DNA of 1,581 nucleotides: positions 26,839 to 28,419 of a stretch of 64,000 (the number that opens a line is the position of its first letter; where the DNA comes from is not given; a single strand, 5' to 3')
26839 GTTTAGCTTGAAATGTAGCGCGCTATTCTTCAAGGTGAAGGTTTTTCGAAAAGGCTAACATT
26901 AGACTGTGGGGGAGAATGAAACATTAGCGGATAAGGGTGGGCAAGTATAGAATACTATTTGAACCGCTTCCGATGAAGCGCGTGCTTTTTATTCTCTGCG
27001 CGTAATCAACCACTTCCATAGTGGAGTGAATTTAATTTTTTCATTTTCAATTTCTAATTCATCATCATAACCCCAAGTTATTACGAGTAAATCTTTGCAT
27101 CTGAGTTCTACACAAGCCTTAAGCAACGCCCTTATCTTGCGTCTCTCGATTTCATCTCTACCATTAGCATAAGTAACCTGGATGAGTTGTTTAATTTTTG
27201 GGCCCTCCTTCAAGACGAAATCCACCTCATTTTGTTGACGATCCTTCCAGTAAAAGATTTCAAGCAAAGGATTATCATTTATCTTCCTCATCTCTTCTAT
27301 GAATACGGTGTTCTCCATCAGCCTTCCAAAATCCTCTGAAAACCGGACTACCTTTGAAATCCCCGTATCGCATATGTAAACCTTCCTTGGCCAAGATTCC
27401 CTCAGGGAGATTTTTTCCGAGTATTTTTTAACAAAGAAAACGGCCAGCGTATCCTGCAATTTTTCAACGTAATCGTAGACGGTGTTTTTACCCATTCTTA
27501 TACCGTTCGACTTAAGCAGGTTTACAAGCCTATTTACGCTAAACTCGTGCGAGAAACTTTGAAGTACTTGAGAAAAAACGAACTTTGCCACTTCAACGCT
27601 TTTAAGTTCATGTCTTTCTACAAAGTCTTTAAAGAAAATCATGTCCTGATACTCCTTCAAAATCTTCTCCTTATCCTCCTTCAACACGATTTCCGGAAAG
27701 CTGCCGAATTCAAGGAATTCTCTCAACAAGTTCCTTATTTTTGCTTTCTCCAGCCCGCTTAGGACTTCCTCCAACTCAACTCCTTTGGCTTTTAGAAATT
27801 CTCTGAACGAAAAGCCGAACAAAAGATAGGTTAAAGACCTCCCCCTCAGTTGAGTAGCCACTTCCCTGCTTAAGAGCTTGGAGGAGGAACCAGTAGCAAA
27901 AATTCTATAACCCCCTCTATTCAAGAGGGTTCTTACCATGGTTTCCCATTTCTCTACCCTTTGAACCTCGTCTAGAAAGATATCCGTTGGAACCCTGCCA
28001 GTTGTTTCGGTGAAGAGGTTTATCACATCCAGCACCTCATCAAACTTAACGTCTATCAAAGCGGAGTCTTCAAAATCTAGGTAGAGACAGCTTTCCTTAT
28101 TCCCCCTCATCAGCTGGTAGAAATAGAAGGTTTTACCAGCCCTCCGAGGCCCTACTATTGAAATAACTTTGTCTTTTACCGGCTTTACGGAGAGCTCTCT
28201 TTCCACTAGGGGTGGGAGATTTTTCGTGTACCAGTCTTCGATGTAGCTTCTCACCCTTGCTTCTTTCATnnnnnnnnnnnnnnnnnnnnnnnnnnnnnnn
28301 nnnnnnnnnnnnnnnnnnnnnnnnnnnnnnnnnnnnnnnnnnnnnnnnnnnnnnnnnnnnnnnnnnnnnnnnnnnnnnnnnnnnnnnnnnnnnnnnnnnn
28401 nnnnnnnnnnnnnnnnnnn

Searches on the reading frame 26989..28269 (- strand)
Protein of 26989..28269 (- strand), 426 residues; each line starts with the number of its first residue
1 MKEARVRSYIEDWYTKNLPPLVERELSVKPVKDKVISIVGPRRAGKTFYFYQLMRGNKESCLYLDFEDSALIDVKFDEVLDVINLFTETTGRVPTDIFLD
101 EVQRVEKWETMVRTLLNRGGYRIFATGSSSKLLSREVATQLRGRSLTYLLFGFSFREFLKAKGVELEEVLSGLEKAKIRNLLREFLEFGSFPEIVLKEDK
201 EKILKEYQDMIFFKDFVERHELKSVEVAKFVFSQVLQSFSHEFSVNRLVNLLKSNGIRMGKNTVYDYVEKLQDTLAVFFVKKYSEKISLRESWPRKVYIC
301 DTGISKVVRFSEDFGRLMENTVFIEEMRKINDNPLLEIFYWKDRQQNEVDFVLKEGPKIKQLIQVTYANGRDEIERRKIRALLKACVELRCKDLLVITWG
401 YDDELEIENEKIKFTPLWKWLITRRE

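Call 38: search_protein_families(library=padloc, proteins=[window:26989-28269:-], max_evalue=0.01)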
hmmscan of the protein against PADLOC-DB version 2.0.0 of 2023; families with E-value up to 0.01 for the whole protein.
window:26989-28269:- (426 aa): 7 families
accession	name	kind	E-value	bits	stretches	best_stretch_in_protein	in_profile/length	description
PDLC04787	PDC-S01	-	1.2e-88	295.7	1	31-423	25-408/412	-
PDLC04789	PDC-S01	-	1.5e-45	153.8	1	23-360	7-334/375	-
PDLC04790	PDC-S01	-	2.6e-29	100.2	1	32-373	26-373/422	-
PDLC04791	PDC-S01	-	3e-21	73.6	1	33-360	19-345/395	-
PDLC04786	PDC-S01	-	7e-19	65.9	1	34-359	21-379/439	-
PDLC04792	PDC-S01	-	2.5e-14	50.7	2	32-175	18-167/452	-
PDLC04788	PDC-S01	-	2.4e-11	41.2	1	38-358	24-374/448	-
